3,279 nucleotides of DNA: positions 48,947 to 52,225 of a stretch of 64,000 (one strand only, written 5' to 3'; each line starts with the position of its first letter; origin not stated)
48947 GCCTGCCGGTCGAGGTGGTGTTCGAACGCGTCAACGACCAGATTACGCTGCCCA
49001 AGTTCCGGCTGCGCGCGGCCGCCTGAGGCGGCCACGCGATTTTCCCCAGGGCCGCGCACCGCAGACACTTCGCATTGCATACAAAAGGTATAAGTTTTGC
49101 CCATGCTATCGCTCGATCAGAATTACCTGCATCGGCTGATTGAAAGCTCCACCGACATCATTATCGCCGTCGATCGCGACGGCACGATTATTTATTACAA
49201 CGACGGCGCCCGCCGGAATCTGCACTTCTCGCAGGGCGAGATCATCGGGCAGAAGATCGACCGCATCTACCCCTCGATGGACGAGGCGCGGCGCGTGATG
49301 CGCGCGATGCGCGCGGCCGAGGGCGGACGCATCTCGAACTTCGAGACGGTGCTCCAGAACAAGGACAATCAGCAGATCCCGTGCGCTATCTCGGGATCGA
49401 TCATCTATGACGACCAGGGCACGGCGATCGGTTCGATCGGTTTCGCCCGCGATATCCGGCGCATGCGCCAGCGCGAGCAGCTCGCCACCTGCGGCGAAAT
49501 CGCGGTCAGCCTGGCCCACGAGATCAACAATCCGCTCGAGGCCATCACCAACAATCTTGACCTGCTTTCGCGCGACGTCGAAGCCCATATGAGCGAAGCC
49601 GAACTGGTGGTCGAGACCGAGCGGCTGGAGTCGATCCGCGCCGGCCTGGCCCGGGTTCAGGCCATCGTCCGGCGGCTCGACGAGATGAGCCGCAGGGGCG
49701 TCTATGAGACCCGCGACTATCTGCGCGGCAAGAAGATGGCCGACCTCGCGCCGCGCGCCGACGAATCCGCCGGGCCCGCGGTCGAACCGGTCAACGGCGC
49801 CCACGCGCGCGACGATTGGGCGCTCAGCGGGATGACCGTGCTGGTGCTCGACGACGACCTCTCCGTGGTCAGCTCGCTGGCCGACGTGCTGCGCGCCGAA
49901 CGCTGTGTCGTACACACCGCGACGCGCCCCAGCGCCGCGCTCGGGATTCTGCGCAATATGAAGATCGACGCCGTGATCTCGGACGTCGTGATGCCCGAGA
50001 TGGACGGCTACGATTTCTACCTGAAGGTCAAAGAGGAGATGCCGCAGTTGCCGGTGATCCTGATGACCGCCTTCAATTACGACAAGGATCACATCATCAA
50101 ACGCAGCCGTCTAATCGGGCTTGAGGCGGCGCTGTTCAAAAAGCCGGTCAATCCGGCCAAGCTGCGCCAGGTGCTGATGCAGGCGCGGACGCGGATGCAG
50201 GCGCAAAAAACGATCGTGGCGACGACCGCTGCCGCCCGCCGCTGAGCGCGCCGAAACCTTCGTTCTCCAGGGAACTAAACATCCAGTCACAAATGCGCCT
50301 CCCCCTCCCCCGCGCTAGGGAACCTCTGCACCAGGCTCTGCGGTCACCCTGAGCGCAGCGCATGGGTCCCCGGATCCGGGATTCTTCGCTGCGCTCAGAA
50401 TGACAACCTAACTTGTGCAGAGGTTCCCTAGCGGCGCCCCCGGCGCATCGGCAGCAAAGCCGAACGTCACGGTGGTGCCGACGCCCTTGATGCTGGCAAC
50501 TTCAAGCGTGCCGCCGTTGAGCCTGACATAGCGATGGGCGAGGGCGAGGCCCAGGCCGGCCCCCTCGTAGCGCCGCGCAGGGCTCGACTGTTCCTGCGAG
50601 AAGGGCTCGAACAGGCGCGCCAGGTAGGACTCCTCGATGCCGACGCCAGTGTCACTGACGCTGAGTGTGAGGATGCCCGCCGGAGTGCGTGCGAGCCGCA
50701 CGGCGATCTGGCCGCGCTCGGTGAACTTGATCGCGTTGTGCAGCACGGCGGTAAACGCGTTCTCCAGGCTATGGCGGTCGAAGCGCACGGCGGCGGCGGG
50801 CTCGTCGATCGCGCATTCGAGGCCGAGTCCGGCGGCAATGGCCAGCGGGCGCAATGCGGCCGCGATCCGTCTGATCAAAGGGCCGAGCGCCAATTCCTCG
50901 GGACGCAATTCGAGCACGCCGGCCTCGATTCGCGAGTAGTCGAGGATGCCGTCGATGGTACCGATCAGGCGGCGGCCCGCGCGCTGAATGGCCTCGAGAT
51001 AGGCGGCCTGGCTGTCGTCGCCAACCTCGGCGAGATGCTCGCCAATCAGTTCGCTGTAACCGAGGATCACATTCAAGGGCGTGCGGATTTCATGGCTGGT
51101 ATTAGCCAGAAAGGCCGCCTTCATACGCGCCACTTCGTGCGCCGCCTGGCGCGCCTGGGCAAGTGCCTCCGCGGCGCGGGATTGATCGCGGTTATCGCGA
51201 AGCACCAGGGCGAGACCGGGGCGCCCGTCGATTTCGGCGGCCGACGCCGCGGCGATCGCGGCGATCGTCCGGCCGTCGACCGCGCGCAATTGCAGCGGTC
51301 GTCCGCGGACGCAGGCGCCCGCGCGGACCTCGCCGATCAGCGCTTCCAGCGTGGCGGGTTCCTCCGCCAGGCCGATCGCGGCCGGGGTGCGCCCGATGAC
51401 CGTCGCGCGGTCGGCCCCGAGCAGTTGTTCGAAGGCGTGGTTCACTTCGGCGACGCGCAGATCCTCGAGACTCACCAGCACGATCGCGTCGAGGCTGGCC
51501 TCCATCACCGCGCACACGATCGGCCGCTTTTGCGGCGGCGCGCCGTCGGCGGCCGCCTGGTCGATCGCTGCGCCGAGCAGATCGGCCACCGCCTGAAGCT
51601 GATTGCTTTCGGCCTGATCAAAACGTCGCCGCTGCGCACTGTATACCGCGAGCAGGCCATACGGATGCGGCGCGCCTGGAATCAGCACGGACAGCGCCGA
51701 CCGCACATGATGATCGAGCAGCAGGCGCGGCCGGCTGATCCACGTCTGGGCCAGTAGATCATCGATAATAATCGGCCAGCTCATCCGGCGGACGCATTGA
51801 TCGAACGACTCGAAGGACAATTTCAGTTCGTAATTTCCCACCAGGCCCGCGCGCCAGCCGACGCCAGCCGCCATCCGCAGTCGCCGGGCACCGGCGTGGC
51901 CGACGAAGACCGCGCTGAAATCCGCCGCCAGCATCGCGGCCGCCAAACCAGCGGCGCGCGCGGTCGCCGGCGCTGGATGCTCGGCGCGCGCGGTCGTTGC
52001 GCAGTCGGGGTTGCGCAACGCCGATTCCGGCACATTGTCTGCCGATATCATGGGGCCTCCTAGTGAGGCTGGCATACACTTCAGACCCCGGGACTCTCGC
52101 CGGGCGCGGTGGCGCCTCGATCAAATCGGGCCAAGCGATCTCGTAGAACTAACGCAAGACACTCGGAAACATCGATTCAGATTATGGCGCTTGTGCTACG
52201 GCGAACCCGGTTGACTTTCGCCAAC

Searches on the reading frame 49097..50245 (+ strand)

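Call 8: search_protein_families(library=pfam, proteins=[window:49097-50245:+], max_evalue=0.001)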
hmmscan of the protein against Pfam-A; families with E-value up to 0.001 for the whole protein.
window:49097-50245:+ (382 aa): 6 families
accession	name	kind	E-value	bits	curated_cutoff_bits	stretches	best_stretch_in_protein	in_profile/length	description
PF00072.30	Response_reg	-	7.5e-19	68.4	30.2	1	248-359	1-109/111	Response regulator receiver domain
PF00989.32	PAS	-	3.1e-16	59.8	22.6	1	11-120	3-113/113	PAS fold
PF13426.13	PAS_9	-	6.1e-16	59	27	1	21-121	4-102/103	PAS domain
PF08448.16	PAS_4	-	8.4e-15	55.4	23.1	1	16-122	2-107/110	PAS fold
PF00512.31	HisKA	-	3.6e-07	30.6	26.9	1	138-200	8-63/66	His Kinase A (phospho-acceptor) domain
PF13188.13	PAS_8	-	0.00016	21.9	21.8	1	10-66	2-59/65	PAS domain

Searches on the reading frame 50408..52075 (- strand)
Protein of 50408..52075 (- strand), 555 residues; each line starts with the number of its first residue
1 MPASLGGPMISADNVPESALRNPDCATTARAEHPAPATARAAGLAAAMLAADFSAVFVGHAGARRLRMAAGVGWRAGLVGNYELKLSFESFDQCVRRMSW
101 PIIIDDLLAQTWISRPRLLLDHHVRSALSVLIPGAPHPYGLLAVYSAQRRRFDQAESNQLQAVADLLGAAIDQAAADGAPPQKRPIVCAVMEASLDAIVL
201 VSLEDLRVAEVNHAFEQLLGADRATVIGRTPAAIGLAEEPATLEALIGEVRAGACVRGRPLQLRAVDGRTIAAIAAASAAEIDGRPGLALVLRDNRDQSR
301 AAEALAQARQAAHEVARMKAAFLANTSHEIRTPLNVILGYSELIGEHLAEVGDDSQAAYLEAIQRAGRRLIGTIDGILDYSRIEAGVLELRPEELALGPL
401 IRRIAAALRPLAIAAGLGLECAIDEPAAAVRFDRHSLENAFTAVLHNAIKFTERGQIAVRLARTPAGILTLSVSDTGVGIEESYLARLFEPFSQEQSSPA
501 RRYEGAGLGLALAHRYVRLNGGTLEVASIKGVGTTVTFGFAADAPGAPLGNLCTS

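Call 8: search_protein_families(library=pfam, proteins=[window:50408-52075:-], max_evalue=0.001)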
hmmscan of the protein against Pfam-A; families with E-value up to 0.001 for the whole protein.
window:50408-52075:- (555 aa): 9 families
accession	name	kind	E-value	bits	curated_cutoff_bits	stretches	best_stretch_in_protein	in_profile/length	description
PF02518.31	HATPase_c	-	6.7e-22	78.5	26.4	1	433-540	2-107/111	Histidine kinase-, DNA gyrase B-, and HSP90-like ATPase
PF00512.31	HisKA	-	1.1e-18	67.5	26.9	1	319-386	2-66/66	His Kinase A (phospho-acceptor) domain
PF01590.32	GAF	-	5e-07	30.8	22.4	1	45-171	13-133/133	GAF domain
PF13185.12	GAF_2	-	5e-07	30.5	28.6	1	91-172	57-136/136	GAF domain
PF13426.13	PAS_9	-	9.7e-05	23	27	1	196-294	2-100/103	PAS domain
PF13188.13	PAS_8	-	0.00014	22.1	21.8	1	189-225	5-42/65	PAS domain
PF00989.32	PAS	-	0.00017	22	22.6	1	190-270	6-86/113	PAS fold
PF13492.12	GAF_3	-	0.00022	22.1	27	1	44-173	12-129/129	GAF domain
PF08448.16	PAS_4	-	0.00045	20.9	23.1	0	195-294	4-104/110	PAS fold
